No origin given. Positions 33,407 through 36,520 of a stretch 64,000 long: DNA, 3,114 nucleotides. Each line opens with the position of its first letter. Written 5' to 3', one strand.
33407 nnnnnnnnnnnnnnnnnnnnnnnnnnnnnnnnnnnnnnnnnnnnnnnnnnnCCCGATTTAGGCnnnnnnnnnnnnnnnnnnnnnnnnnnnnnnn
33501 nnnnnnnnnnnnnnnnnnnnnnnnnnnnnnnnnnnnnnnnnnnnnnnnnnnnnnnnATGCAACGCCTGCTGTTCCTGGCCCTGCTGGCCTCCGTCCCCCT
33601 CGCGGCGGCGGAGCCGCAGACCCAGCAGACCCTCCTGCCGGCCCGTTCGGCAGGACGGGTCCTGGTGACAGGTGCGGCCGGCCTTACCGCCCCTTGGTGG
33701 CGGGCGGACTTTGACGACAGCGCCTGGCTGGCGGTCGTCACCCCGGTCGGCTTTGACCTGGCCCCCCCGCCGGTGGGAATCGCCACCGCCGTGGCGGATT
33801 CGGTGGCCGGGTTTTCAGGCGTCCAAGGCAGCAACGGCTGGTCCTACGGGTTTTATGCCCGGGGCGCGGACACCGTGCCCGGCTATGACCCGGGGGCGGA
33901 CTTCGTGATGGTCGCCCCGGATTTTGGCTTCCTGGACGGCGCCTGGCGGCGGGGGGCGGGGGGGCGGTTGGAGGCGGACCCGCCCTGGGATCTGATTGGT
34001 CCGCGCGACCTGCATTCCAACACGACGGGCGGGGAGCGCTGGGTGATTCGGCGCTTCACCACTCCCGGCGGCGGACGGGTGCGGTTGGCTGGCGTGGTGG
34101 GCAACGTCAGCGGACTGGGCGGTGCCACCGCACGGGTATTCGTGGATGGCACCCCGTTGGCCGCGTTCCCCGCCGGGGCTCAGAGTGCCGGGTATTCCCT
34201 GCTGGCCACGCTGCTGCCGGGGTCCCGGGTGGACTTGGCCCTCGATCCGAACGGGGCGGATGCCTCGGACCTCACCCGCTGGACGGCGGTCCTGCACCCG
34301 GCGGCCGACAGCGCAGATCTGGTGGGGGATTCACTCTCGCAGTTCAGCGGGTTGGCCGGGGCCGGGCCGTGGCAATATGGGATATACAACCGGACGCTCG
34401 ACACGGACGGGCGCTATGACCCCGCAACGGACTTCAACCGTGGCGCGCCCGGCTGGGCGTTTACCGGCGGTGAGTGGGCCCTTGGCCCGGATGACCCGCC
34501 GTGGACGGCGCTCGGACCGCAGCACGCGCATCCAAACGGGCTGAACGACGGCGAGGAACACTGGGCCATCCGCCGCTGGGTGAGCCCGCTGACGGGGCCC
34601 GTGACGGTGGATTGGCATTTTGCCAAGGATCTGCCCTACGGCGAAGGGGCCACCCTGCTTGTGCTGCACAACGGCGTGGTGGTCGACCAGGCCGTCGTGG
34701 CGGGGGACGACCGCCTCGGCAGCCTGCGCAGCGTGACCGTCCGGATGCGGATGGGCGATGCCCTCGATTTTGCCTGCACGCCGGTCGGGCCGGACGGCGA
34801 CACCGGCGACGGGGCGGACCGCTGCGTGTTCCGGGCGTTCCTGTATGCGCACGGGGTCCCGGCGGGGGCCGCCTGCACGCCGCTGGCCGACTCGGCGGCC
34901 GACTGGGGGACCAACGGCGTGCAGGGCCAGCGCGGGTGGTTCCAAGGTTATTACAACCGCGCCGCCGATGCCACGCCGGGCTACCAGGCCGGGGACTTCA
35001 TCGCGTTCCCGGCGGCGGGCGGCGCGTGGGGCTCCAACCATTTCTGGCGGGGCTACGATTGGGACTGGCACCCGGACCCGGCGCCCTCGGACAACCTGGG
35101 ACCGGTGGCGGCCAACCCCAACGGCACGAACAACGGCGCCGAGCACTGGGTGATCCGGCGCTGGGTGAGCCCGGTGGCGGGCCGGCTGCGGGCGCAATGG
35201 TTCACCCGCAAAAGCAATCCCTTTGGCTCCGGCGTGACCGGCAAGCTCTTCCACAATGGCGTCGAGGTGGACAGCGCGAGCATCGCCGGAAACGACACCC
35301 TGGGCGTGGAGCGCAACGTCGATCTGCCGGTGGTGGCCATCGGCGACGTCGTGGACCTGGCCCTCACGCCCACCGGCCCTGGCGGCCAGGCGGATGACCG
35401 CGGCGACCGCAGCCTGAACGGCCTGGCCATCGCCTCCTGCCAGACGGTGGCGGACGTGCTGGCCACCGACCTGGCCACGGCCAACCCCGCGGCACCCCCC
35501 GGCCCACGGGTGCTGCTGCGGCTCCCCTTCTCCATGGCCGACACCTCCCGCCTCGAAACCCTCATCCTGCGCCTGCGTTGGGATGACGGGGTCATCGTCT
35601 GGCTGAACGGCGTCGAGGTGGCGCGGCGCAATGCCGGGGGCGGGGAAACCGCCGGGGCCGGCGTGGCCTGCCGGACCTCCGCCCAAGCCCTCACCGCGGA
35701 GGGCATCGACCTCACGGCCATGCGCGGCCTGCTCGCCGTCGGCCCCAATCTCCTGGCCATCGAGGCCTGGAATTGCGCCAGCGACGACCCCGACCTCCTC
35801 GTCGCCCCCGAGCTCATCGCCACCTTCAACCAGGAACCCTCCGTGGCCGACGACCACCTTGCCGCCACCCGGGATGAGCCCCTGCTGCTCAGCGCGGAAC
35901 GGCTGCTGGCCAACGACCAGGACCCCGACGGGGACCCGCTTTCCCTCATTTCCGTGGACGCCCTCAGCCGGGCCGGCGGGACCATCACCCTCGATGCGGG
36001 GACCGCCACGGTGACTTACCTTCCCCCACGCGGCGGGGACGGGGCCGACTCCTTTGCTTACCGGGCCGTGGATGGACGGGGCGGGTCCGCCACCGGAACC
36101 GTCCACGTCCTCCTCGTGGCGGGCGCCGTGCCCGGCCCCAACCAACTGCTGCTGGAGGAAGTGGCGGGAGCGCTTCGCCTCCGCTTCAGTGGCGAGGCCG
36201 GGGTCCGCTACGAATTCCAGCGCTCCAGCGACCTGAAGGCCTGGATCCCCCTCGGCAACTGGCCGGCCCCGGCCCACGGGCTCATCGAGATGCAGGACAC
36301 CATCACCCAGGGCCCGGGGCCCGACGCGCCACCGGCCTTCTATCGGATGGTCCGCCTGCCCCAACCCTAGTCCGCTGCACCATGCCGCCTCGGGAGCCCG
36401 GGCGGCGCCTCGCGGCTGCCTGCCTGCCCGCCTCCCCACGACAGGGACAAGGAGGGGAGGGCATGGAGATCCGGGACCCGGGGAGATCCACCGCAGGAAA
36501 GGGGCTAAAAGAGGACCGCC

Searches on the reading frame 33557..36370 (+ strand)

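Call 84: search_protein_families(library=pfam, proteins=[window:33557-36370:+], max_evalue=0.001)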
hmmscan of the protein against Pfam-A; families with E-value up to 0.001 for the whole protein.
window:33557-36370:+ (937 aa): 3 families
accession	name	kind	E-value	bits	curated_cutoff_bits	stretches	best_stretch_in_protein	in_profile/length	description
PF17963.7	Big_9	-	5e-18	66.2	23.6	1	758-851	1-88/89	Bacterial Ig domain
PF17892.7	Cadherin_5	-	1.9e-15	56.9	26.5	1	758-851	2-95/98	Cadherin-like domain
PF17803.7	Cadherin_4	-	7e-11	42.9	25.1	1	758-821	11-71/71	Bacterial cadherin-like domain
